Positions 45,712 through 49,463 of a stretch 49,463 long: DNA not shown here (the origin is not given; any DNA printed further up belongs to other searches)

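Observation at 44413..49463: Unlisted giant ORF (more than 1683 codons, open at the window end) encoding a Cys-rich surface protein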

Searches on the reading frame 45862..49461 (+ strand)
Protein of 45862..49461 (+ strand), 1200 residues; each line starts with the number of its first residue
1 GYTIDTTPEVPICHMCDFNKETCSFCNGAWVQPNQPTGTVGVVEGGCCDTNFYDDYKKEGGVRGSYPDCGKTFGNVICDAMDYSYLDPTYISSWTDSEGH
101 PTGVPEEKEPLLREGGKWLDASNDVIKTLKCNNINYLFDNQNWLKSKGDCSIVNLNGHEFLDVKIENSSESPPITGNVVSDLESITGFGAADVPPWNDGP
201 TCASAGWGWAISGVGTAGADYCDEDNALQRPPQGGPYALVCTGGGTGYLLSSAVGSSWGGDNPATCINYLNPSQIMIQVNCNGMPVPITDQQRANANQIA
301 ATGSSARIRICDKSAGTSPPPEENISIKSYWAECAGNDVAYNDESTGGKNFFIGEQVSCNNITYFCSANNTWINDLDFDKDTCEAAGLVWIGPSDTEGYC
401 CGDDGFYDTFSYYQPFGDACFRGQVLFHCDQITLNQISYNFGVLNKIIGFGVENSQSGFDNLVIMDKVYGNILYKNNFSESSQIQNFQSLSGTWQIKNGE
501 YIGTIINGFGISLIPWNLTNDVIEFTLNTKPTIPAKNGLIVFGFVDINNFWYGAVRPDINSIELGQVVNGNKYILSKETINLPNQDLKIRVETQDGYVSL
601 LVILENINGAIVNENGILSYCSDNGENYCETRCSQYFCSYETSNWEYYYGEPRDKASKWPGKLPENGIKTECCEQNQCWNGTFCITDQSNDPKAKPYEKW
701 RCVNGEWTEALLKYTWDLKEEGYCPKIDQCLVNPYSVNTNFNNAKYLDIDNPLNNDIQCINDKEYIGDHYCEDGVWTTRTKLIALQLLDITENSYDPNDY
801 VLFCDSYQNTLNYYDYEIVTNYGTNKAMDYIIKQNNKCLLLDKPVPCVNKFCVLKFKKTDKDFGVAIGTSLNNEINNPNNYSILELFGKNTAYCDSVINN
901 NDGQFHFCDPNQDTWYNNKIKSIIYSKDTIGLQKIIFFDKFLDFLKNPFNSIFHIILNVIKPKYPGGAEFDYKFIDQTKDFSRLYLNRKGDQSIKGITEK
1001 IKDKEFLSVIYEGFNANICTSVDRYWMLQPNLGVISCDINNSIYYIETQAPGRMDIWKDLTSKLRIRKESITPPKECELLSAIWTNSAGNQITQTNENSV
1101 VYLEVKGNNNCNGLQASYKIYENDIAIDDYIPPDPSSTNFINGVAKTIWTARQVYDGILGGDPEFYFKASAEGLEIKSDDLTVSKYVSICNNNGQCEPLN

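Call 26: search_protein_representatives(protein=window:45862-49461:+)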
Query: 1200 residues. Proteins with E-value up to 0.001 (for the whole library): 865; up to 1e-10: 703; up to 1e-30: 292. The best 150 are listed.
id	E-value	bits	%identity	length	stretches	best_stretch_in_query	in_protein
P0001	4.8e-126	438.8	57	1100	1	713-1067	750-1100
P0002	4.7e-116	405.7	58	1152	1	713-1067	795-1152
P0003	1.2e-114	400.9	50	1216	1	627-1066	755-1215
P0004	9.0e-97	341.8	50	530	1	708-1066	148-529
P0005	6.0e-83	296.0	42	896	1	650-1065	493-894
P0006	6.8e-82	292.5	38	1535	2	623-1065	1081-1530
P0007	8.0e-80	285.6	38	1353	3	625-1066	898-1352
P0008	4.2e-76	273.3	42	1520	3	619-1066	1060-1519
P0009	8.1e-76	272.3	39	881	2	614-1066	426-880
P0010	1.5e-75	271.4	43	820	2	610-1065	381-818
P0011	2.1e-73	264.4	42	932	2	627-1067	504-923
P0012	1.3e-72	261.8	41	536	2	669-1066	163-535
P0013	1.1e-71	258.6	42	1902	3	162-326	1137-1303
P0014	2.8e-65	237.4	41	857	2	623-1066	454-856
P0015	4.2e-65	236.9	43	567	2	611-1066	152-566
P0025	6.3e-61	223.0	45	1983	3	171-329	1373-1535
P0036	8.1e-57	209.4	41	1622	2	629-1069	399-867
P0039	1.4e-56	208.6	38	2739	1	663-1070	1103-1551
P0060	9.5e-51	189.3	37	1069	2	11-160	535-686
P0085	1.4e-46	175.5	47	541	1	760-1065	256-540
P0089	2.7e-46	174.5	36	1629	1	666-1089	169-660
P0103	1.4e-44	168.9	41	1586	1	762-1070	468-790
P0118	4.3e-43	163.9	38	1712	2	670-1073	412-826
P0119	4.9e-43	163.8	44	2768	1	760-1068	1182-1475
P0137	7.7e-42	159.8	38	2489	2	668-1067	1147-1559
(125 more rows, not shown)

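Call 41: search_protein_families(library=pfam, alignment_id=A3, max_evalue=0.001)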
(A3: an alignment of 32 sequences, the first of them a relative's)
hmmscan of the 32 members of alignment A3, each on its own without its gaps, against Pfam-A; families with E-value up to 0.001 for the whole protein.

A. member 1, P0039 (2739 aa): 1 family
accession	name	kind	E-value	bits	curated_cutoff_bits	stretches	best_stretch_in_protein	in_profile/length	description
PF13205.12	Big_5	-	2.4e-11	44.7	23.6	1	1663-1765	4-105/105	Bacterial Ig-like domain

B. families by the number of members that match (of 32 scanned): 24 families
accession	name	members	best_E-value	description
PF18911.6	PKD_4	7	7e-13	PKD domain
PF13385.13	Laminin_G_3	4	1.8e-46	Concanavalin A-like lectin/glucanases superfamily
PF00801.26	PKD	4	9.4e-10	PKD domain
PF11617.13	Cu-binding_MopE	3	4.1e-26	Putative metal-binding motif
PF00200.28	Disintegrin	3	7.9e-08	Disintegrin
PF00395.25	SLH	2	7.3e-23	S-layer homology domain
PF18885.6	DUF5648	2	4.7e-15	Domain of unknown function (DUF5648)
PF07581.17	Glug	2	1.2e-14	The GLUG motif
PF02973.23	Sialidase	2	1.2e-05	Sialidase, N-terminal domain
PF22352.2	K319L-like_PKD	1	1.3e-12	K319L-like, PKD domain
PF13205.12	Big_5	1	2.4e-11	Bacterial Ig-like domain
PF04151.21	PPC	1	3.1e-11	Bacterial pre-peptidase C-terminal domain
PF07591.16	PT-HINT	1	3.5e-11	Pretoxin HINT domain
PF13320.12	GH123_cat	1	3.3e-10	Glycoside hydrolase 123, catalytic domain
PF01079.26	Hint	1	6.7e-08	Hint module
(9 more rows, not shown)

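Call 49: list_cluster_members(proteins=[P0001, P0002, P0003, P0006, P0013, P0025, P0039, P0060, P0137, P0119])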
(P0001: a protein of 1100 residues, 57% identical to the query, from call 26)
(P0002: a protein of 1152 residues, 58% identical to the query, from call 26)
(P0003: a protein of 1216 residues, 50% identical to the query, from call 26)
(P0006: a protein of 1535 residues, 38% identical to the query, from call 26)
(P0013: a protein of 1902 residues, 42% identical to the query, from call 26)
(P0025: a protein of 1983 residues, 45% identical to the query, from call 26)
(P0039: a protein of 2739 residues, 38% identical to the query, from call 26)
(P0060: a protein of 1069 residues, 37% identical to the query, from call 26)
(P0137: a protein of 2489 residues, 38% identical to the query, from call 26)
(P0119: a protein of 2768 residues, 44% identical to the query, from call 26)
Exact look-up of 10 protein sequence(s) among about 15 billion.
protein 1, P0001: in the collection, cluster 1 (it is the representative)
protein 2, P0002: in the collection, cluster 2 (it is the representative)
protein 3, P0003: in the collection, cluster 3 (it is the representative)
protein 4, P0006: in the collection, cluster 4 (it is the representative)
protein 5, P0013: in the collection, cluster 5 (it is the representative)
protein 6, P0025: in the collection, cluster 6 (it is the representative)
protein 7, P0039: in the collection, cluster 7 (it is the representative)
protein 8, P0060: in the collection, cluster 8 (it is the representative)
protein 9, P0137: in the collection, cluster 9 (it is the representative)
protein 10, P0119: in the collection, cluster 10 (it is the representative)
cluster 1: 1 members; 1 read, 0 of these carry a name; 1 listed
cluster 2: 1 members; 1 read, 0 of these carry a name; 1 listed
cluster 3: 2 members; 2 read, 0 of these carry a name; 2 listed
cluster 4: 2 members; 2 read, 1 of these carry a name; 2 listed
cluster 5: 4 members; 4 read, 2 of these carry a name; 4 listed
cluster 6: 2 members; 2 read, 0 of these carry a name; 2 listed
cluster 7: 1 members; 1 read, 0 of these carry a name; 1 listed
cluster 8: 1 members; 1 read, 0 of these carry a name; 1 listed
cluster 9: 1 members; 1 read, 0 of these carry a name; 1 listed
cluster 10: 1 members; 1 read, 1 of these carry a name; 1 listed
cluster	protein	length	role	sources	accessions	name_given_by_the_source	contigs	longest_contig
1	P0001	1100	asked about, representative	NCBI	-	-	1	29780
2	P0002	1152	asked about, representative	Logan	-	-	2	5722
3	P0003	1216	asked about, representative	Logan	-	-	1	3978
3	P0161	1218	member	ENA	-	-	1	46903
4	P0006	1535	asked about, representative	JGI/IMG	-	hypothetical protein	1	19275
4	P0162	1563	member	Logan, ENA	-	-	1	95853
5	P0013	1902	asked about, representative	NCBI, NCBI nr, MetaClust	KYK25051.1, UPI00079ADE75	hypothetical protein AYK26_02550 [Euryarchaeota archaeon SM23-78] | MAG: hypothetical protein AYK26_02550 [Euryarchaeota archaeon SM23-78] | status=active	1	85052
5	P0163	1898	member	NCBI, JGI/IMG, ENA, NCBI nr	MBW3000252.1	hypothetical protein KY341_00070 [Candidatus Woesearchaeota archaeon] | hypothetical protein [Candidatus Woesearchaeota archaeon]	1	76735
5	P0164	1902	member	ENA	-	-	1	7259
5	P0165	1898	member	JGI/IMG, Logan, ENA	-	-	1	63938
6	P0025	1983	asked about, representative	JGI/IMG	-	-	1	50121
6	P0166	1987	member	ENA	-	-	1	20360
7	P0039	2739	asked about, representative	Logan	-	-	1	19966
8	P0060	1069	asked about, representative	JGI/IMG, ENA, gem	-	-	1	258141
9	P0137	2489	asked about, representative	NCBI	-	-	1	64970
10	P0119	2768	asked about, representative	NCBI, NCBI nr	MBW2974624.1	PKD domain-containing protein [Candidatus Woesearchaeota archaeon]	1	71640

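Call 66: search_protein_families(library=pfam, proteins=[P0137, P0089, P0118, P0103, P0036], max_evalue=0.001)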
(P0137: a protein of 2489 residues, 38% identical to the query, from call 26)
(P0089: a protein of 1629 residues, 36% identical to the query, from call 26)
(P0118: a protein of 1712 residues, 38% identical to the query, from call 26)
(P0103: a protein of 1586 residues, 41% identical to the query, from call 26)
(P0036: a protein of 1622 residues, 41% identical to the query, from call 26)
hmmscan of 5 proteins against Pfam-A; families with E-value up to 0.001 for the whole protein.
P0137 (2489 aa): 1 family
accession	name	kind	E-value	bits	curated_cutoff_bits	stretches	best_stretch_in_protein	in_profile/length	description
PF02412.23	TSP_3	-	0.00028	20.9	25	1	1889-1913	2-26/36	Thrombospondin type 3 repeat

P0089 (1629 aa): 2 families
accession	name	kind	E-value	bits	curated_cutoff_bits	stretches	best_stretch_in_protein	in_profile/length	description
PF00395.25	SLH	-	2.5e-19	69.4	20.8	1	737-780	1-44/44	S-layer homology domain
PF13320.12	GH123_cat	-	3.3e-10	40.3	23.1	1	1322-1571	93-323/324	Glycoside hydrolase 123, catalytic domain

P0118 (1712 aa): 3 families
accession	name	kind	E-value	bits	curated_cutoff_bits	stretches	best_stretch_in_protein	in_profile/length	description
PF07581.17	Glug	-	1.2e-14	54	20.5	1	1319-1342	5-28/28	The GLUG motif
PF18911.6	PKD_4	-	0.00021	21.7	27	1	853-919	18-79/85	PKD domain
PF00801.26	PKD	-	0.00043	20.7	23.5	0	865-922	27-79/80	PKD domain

P0103 (1586 aa): 6 families
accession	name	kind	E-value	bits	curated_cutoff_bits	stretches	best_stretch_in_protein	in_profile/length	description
PF13385.13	Laminin_G_3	-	1e-35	123.5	27.6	2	107-272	1-151/151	Concanavalin A-like lectin/glucanases superfamily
PF18911.6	PKD_4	-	5.8e-10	39.5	27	1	807-879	13-84/85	PKD domain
PF00801.26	PKD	-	9.4e-10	38.8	23.5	1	805-866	8-69/80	PKD domain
PF07581.17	Glug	-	4.2e-09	36.7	20.5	0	1454-1473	3-23/28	The GLUG motif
PF02973.23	Sialidase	-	1.2e-05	25.3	26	0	209-278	116-188/189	Sialidase, N-terminal domain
PF02210.31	Laminin_G_2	-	0.00018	22.4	22.9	0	165-261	21-123/126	Laminin G domain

P0036 (1622 aa): 1 family
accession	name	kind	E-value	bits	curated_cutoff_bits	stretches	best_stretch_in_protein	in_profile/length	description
PF18885.6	DUF5648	-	4.3e-14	53.3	25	1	11-122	2-121/134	Domain of unknown function (DUF5648)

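Call 72: find_encoding_contigs(protein=P0085, flank=10000, max_places=2)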
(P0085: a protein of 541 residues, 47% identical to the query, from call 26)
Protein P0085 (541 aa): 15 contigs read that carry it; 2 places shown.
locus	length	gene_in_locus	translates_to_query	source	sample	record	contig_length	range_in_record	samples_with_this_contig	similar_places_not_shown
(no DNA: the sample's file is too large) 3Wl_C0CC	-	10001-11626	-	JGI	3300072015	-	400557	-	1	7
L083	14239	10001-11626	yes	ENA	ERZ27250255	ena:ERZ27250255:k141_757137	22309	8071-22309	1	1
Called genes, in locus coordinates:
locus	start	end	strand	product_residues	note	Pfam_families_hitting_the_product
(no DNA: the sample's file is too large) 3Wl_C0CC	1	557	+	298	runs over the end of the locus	PF04055:Radical_SAM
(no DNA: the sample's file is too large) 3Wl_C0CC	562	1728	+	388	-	PF04055:Radical_SAM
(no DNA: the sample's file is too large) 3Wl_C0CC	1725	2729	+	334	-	PF04055:Radical_SAM, PF13353:Fer4_12 (weak)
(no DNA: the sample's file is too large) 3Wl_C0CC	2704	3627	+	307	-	PF04055:Radical_SAM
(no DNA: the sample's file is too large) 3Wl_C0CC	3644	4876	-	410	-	PF02310:B12-binding, PF04055:Radical_SAM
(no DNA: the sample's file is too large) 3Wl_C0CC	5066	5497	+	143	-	PF01797:Y1_Tnp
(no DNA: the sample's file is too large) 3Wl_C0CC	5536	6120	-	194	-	-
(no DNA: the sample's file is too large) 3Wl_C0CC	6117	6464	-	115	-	-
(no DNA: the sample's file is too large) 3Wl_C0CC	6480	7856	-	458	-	PF04055:Radical_SAM, PF13353:Fer4_12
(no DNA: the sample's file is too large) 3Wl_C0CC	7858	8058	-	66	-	-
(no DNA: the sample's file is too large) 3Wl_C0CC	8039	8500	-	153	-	PF27806:HxsD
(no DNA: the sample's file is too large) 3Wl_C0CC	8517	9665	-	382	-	-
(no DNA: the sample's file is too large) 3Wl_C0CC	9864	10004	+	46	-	-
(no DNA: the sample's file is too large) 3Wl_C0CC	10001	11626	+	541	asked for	-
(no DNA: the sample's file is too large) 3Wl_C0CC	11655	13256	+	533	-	-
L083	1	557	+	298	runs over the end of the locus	PF04055:Radical_SAM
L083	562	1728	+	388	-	PF04055:Radical_SAM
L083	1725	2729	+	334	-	PF04055:Radical_SAM, PF13353:Fer4_12 (weak)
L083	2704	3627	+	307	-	PF04055:Radical_SAM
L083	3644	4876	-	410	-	PF02310:B12-binding, PF04055:Radical_SAM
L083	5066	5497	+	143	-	PF01797:Y1_Tnp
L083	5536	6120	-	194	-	-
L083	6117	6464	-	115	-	-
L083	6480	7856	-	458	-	PF04055:Radical_SAM, PF13353:Fer4_12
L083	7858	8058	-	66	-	-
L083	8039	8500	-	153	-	PF27806:HxsD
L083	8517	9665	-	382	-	-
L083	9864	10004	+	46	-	-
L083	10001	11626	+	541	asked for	-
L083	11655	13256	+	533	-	-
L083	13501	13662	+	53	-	-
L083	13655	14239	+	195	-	?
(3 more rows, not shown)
